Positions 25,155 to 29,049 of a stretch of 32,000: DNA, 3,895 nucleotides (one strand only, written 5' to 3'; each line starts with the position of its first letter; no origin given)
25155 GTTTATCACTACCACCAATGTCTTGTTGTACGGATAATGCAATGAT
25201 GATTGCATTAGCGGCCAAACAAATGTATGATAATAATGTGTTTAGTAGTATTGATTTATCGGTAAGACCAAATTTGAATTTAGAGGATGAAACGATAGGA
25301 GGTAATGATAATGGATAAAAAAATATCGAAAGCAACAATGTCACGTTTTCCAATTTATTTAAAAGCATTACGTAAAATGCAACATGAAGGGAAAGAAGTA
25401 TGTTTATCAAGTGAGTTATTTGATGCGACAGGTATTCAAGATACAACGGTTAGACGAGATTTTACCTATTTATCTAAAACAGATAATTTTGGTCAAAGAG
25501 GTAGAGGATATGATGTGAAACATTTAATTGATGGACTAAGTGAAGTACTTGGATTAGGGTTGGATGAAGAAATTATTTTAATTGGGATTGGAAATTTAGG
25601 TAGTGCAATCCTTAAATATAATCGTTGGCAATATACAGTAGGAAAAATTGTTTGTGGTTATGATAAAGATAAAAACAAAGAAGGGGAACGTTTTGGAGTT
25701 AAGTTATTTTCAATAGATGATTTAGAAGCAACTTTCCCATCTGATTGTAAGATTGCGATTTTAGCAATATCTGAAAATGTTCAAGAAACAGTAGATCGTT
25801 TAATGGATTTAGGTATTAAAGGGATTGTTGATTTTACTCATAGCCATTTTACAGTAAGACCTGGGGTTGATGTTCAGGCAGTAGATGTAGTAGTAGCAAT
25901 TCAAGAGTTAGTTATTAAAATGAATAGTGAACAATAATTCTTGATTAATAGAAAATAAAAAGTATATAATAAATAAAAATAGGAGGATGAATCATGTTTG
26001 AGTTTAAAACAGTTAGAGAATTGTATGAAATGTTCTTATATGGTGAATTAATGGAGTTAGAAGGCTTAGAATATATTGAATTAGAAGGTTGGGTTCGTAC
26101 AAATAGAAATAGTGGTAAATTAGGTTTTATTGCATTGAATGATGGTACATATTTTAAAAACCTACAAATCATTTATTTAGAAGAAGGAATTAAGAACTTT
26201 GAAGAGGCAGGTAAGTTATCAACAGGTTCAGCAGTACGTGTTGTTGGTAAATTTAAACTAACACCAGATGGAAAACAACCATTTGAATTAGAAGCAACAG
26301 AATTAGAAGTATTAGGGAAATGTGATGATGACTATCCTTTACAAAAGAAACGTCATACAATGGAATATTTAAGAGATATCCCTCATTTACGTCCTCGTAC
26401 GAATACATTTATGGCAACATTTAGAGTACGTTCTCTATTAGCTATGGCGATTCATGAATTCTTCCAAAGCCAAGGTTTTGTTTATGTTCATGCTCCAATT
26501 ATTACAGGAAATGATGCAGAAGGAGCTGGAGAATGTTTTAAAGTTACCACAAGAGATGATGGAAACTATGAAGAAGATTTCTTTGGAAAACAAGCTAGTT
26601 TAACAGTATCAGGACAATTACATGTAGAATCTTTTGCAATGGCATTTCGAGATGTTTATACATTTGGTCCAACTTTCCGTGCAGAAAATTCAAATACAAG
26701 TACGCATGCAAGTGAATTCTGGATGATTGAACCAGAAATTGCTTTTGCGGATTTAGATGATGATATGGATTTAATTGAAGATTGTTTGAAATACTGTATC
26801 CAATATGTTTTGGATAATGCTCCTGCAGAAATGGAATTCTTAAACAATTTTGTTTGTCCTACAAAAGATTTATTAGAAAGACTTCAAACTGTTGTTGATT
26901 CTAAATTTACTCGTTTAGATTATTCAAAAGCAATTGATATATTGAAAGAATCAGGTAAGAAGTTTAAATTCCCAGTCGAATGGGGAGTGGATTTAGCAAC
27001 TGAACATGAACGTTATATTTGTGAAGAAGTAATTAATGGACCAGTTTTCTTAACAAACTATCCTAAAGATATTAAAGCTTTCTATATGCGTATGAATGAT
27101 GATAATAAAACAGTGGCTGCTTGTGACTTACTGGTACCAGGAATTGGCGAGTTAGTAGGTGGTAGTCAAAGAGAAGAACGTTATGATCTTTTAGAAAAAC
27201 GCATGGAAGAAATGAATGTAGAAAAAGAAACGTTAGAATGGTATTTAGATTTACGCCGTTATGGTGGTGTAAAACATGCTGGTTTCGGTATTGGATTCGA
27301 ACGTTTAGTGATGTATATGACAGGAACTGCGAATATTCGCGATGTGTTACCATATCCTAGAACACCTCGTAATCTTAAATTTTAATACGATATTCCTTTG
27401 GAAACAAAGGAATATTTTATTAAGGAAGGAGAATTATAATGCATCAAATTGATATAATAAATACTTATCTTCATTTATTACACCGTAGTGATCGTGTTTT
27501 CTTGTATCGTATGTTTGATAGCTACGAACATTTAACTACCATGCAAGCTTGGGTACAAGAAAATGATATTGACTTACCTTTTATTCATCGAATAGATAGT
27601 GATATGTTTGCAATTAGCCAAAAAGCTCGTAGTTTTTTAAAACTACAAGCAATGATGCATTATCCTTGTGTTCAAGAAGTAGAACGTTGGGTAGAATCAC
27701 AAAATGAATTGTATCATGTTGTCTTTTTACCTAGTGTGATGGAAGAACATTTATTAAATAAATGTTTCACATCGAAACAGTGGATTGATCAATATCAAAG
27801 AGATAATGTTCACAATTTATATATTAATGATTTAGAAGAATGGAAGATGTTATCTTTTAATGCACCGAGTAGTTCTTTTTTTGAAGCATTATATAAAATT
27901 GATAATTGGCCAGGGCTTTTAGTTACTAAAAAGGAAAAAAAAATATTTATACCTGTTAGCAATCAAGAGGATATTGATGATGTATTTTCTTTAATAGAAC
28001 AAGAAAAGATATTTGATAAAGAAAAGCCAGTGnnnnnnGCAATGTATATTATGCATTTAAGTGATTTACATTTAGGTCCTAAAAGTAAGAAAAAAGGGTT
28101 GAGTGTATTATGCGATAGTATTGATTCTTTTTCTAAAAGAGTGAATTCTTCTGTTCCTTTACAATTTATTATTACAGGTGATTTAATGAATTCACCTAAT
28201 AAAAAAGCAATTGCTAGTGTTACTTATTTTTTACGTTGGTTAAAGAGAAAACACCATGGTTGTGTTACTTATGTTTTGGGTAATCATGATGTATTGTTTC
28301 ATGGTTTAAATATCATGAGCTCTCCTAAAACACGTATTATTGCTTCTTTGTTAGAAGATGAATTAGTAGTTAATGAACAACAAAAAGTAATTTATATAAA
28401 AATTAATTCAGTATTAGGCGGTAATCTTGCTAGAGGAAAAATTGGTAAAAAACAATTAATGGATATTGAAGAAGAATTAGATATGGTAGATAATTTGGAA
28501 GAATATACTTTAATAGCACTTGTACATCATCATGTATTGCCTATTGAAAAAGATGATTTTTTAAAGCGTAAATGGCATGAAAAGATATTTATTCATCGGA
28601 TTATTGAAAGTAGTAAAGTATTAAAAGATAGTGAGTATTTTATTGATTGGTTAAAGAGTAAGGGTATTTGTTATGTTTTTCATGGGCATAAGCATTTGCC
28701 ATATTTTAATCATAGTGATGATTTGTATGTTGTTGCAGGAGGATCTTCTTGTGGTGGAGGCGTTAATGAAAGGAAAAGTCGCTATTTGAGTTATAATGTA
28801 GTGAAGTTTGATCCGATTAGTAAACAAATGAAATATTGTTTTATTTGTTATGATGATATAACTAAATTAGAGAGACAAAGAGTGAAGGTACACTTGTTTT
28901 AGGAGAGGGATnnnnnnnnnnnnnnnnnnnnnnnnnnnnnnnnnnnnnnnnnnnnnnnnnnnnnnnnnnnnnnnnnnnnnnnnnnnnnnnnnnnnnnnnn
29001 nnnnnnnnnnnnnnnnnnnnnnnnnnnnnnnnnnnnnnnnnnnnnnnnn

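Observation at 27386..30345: Two-gene, translationally coupled cassette of domain-fusion enzymes wedged between asnS and a DEAD-box helicase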

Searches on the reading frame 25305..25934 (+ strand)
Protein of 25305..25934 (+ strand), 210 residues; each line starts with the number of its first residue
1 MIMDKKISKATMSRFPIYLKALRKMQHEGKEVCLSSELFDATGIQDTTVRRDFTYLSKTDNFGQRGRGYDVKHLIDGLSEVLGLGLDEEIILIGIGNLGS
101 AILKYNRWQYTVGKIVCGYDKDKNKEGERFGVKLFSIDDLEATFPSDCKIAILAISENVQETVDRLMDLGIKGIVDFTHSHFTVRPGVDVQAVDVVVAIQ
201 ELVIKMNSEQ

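Call 111: search_protein_families(library=pfam, proteins=[window:25305-25934:+], max_evalue=0.00001)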
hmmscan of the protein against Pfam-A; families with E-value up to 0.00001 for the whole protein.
window:25305-25934:+ (210 aa): 2 families
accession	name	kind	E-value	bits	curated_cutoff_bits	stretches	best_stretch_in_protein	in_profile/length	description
PF06971.19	Put_DNA-bind_N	-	3.7e-14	53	27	1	6-53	1-48/49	Putative DNA-binding protein N-terminus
PF02629.25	CoA_binding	-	1.3e-11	45.6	22.3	1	88-178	4-95/97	CoA binding domain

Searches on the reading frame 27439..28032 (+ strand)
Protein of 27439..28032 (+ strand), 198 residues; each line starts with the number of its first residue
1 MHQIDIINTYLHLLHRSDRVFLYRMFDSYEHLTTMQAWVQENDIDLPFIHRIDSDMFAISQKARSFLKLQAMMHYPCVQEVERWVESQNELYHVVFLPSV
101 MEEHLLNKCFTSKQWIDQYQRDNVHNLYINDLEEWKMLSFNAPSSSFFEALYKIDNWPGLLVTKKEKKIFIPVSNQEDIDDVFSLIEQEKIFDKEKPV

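Call 46: predict_structure(alignment_id=A3)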
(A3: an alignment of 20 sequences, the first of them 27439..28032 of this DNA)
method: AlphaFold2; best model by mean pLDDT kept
length: 198 residues; sequences in the alignment: 20
mean_pLDDT: 91.7   pTM: 0.87
mean pLDDT of the five models: 91.7, 91.6, 91.1, 90.1, 89.9
residues with pLDDT >= 90: 162; 70-90: 24; 50-70: 10; < 50: 2
segments of 3 or more residues with pLDDT < 50: none
pLDDT, mean of each block of 10 residues (from residue 1): 91 93 95 96 93 95 96 95 94 95 91 95 94 72 88 92 95 97 97 67
secondary structure, 60 per line:
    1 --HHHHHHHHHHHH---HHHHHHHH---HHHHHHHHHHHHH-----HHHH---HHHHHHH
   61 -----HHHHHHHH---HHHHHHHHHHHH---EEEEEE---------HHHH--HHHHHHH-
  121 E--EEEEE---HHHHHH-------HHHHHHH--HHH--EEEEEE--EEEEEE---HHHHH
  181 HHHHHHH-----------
elements in order: H3-14 H18-25 H29-41 H47-50 H54-60 H66-73 H77-88 E92-97 H107-110 H113-119 E124-128 H132-137 H145-151 E159-164 E167-172 H176-187

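Call 49: fold_search(model_id=the predicted structure, library=pdb)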
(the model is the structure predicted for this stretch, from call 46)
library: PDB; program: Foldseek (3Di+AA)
matches with E <= 10: 730; with E <= 0.001: 0
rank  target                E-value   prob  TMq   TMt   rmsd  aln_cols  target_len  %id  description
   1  6zmu_A                1.8e-02  0.99  0.35  0.58   5.6       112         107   10  Crystal structure of the germline-specific thioredoxin protein Deadhead (Thioredoxin-1) from Drospohila melanogaster,  (released 2020-10-21)
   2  2c1y_B                2.2e-02  0.97  0.32  0.45   5.1       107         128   11  Structure of PDI-related Chaperone, Wind mutant-Y55K (released 2006-08-29)
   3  9b0x_O                2.7e-02  0.18  0.18  0.18  13.6       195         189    9  Artemia franciscana ATP synthase state 2 (composite structure), pH 7.0 (released 2025-03-26)
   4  6zmu_B                3.4e-02  0.98  0.34  0.57   5.6       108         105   10  Crystal structure of the germline-specific thioredoxin protein Deadhead (Thioredoxin-1) from Drospohila melanogaster,  (released 2020-10-21)
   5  2c0f_A                3.6e-02  0.95  0.32  0.28   5.2       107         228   11  Structure of Wind Y53F mutant (released 2006-08-29)
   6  2c0e_B                4.0e-02  0.95  0.32  0.29   5.2       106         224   12  Structure of PDI-related Chaperone, Wind with his-tag on C-terminus. (released 2006-08-29)
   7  2c0g_B                4.3e-02  0.94  0.32  0.29   5.2       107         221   11  Structure of PDI-related Chaperone, Wind mutant-Y53S (released 2006-08-29)
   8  6vof_d                4.5e-02  0.21  0.20  0.22  13.2       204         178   11  Chloroplast ATP synthase (O2, CF1FO) (released 2020-09-09)
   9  2c0f_B                5.1e-02  0.92  0.32  0.29   5.3       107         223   11  Structure of Wind Y53F mutant (released 2006-08-29)
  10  2vlt_A                6.1e-02  0.96  0.34  0.54   5.6       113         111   12  Crystal structure of barley thioredoxin h isoform 2 in the oxidized state (released 2008-04-29)
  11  2c0e_A                6.1e-02  0.63  0.26  0.23   7.9       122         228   12  Structure of PDI-related Chaperone, Wind with his-tag on C-terminus. (released 2006-08-29)
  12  1ovn_B                6.5e-02  0.85  0.31  0.28   5.3       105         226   13  Crystal Structure and Functional Analysis of Drosophila Wind-- a PDI-Related Protein (released 2004-02-24)
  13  6zmu_D                6.9e-02  0.96  0.34  0.56   5.6       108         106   10  Crystal structure of the germline-specific thioredoxin protein Deadhead (Thioredoxin-1) from Drospohila melanogaster,  (released 2020-10-21)
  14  1trs                  6.9e-02  0.93  0.33  0.55   5.7       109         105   13  THE HIGH-RESOLUTION THREE-DIMENSIONAL SOLUTION STRUCTURES OF THE OXIDIZED AND REDUCED STATES OF HUMAN THIOREDOXIN (released 1994-09-30)
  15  4ll1_B                7.3e-02  0.93  0.32  0.54   5.1       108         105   15  The structure of the TRX and TXNIP complex (released 2014-02-05)
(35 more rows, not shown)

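Call 108: fold_search(model_id=the predicted structure, library=viral)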
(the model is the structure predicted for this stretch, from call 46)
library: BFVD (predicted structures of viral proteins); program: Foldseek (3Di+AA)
matches with E <= 10: 318; with E <= 0.001: 0
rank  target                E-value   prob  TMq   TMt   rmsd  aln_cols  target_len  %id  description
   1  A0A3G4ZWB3            5.3e-03  0.87  0.32  0.31  16.4       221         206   11  Thioredoxin domain-containing protein [Faunusvirus sp.]
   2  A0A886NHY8            1.0e-02  0.85  0.29  0.39   9.9       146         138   10  (no name in the UniProt tables at hand)
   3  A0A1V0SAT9            2.1e-02  0.92  0.29  0.43   8.1       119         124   17  Thioredoxin [Catovirus CTV1]
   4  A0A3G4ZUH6            3.5e-02  0.92  0.34  0.44   8.2       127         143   20  Putative thioredoxin [Edafosvirus sp.]
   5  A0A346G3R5            4.2e-02  0.95  0.33  0.52   5.5       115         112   17  (no name in the UniProt tables at hand)
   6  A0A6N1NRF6            6.4e-02  0.80  0.34  0.19   8.9       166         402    8  Thioredoxin domain-containing protein [Tupanvirus soda lake]
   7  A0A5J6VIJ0            7.7e-02  0.94  0.32  0.43   5.1       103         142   14  Thioredoxin [Megaviridae environmental sample]
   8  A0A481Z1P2            8.1e-02  0.90  0.33  0.41   5.4       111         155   12  Thioredoxin [Mimivirus LCMiAC01]
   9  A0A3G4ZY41            9.1e-02  0.75  0.33  0.46   7.7       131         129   12  Thioredoxin domain-containing protein [Faunusvirus sp.]
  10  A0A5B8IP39            9.7e-02  0.82  0.32  0.31   7.6       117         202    8  Thioredoxin [Mimiviridae sp. ChoanoV1]
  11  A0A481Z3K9            9.7e-02  0.69  0.28  0.40   8.7       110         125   14  Thioredoxin [Pithovirus LCPAC102]
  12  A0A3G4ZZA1            1.1e-01  0.85  0.35  0.32   5.5       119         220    9  Uncharacterized protein [Gaeavirus sp.]
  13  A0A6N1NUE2            1.2e-01  0.77  0.32  0.28   6.9       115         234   12  Thioredoxin domain-containing protein [Tupanvirus deep ocean]
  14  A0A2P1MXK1            1.2e-01  0.66  0.29  0.46   6.6       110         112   19  Oxidoreductase [Staphylococcus phage phiSA_BS1]
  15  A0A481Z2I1            1.4e-01  0.69  0.28  0.49   4.9        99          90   10  Thioredoxin [Pithovirus LCPAC101]
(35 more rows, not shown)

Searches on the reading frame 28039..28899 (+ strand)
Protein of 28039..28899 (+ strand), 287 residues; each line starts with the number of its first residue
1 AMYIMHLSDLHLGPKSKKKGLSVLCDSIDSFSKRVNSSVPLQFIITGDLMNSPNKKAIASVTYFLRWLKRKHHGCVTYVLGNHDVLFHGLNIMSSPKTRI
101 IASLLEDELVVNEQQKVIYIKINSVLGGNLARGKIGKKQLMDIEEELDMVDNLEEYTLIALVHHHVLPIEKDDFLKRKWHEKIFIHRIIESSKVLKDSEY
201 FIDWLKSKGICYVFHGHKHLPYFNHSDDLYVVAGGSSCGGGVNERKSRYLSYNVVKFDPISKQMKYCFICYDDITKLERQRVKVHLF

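Call 66: search_dna_similar(query=window:28039-28899:+, collection=plasmids, mode=protein, max_evalue=0.001, max_rows=20)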
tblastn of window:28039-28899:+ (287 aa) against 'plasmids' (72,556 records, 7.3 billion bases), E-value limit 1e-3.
Records with a match: 2; places in all: 2; records where one place covers at least 80% of the query: 2.
Best place of each record, by identity: <60% 2.
By first word of the organism name: Bradyrhizobium 2.
By predicted mobility (MOB-suite, as given by PLSDB): conjugative 2.
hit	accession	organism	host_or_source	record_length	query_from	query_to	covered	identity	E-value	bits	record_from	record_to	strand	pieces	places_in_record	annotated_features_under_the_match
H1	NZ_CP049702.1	Bradyrhizobium barranii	Glycine max cv. AC Glengarry,cell ...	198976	4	286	90%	31.6%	5e-15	106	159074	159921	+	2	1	metallophosphoesterase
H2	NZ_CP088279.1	Bradyrhizobium barranii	Glycine max cv. AC Glengarry,cell ...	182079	4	286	90%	31.6%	5e-15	106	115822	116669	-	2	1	metallophosphoesterase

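Call 67: get_annotated_region(hit=H1, flank=7000)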
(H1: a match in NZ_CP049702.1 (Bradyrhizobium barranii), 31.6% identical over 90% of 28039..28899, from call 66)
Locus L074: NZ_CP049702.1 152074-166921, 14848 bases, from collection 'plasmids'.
description: Bradyrhizobium barranii subsp. barranii strain 323S2 plasmid pB323S2c, complete sequence
organism: Bradyrhizobium barranii (NCBI taxid 2823807)
taxonomy: Bacteria; Pseudomonadota; Alphaproteobacteria; Hyphomicrobiales; Nitrobacteraceae; Bradyrhizobium; Bradyrhizobium barranii
host: -; source: Glycine max cv. AC Glengarry,cell culture; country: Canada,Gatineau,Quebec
typing (MOB-suite, as given by PLSDB): conjugative; replicon rep_cluster_507; relaxase MOBQ; mating-pair formation MPF_T
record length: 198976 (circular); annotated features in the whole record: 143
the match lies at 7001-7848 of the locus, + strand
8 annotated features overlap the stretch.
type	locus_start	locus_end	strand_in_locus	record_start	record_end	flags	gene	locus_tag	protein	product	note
CDS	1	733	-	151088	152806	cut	-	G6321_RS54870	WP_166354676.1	hypothetical protein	-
CDS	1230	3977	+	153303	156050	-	-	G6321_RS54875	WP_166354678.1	ferritin-like domain-containing protein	-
CDS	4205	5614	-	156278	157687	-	-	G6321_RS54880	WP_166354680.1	hypothetical protein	-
CDS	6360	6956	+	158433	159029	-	-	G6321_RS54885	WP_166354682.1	hypothetical protein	-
CDS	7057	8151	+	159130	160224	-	-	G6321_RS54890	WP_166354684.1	metallophosphoesterase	-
CDS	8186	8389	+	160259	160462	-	-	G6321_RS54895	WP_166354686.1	hypothetical protein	-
CDS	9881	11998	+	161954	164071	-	-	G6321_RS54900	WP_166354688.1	pentapeptide repeat-containing protein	-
CDS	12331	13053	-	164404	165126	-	-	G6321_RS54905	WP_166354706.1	hypothetical protein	-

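Call 100: search_protein_families(library=pfam, proteins=[L074:6360-6953:+, L074:7057-8148:+], max_evalue=0.001)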
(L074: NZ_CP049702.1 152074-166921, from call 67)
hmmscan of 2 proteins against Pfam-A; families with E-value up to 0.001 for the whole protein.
L074:6360-6953:+ (198 aa): 0 families

L074:7057-8148:+ (364 aa): 2 families
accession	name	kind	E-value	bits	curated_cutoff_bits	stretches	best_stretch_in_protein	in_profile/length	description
PF00149.33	Metallophos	-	9.3e-07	29.9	21.5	1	37-198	50-191/191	Calcineurin-like phosphoesterase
PF12850.12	Metallophos_2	-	0.00018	22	27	0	41-232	45-150/154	Calcineurin-like phosphoesterase superfamily domain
